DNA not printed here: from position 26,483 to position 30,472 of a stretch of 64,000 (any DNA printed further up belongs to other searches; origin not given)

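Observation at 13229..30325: Cluster of four paralogous giant sequon-rich surface proteins built from a shared domain kit (beta-helix head, conserved GSPSID module, Cys-rich stalk, C-terminal anchor)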

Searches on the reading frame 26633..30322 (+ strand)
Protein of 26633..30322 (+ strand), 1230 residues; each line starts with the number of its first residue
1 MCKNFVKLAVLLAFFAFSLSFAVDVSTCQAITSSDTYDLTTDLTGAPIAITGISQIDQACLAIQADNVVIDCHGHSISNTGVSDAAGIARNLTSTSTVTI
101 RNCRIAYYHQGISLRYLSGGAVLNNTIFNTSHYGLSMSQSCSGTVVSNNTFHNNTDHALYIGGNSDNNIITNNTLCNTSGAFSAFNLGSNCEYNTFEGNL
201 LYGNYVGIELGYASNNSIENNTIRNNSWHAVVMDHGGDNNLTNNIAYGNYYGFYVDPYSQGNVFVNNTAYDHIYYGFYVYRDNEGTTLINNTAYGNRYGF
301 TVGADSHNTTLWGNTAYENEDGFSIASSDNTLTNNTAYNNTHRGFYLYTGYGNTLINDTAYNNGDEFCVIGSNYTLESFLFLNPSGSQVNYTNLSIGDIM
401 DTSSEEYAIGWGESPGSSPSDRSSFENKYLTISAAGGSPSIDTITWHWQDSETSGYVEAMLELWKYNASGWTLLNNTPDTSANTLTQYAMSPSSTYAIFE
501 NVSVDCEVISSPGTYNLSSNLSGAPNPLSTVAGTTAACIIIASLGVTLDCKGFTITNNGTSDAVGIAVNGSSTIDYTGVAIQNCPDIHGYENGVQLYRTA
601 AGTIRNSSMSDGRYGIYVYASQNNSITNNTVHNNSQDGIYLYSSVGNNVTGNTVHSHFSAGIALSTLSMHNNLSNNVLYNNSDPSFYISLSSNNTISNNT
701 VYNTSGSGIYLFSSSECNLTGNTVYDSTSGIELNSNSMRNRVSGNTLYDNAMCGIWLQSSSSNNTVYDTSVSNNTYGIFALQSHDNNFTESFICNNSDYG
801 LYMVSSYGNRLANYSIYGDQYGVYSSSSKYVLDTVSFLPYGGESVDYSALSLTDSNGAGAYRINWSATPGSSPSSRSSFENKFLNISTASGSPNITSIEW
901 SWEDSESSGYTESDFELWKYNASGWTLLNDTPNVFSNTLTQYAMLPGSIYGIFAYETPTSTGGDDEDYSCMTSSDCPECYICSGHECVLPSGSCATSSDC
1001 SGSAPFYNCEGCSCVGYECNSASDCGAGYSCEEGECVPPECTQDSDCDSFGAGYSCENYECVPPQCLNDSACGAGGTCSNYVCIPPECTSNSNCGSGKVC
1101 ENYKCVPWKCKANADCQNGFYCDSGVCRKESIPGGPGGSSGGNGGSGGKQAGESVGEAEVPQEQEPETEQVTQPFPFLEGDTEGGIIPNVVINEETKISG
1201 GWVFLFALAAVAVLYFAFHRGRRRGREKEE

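Call 8: search_protein_families(library=pfam, proteins=[window:26633-30322:+], max_evalue=0.01)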
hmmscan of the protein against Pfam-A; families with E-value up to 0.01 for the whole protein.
window:26633-30322:+ (1230 aa): 3 families
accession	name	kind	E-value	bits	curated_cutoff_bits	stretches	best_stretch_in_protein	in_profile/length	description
PF13229.12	Beta_helix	-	1e-72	243.4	25.9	6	565-724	2-158/158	Right handed beta helix region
PF05048.19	NosD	-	3.4e-61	206.8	23.6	6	546-682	41-173/212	Periplasmic copper-binding protein (NosD)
PF21164.2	Dumpy_DPY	-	0.0025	18.2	27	1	1086-1106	2-22/24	Dumpy, DPY module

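Call 9: search_protein_families(library=ncbifam, proteins=[window:26633-30322:+], max_evalue=0.01)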
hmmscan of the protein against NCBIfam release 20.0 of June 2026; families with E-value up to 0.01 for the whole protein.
window:26633-30322:+ (1230 aa): 4 families
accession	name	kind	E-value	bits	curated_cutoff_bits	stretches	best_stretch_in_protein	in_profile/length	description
TIGR03804.1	para_beta_helix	repeat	2.8e-59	196.5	19.45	13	615-655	1-40/44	parallel beta-helix repeat protein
TIGR04247.1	NosD_copper_fam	subfamily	3.8e-25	88.3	300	2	545-751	77-286/377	nitrous oxide reductase family maturation protein NosD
TIGR04201.1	Myxo_Cys_RPT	repeat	5.8e-07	29.4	25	3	1085-1105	2-22/22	Cys-rich repeat-containing protein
NF038177.1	epimerase_AlgG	equivalog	2.5e-06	26.4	700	1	600-733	260-397/519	mannuronan 5-epimerase AlgG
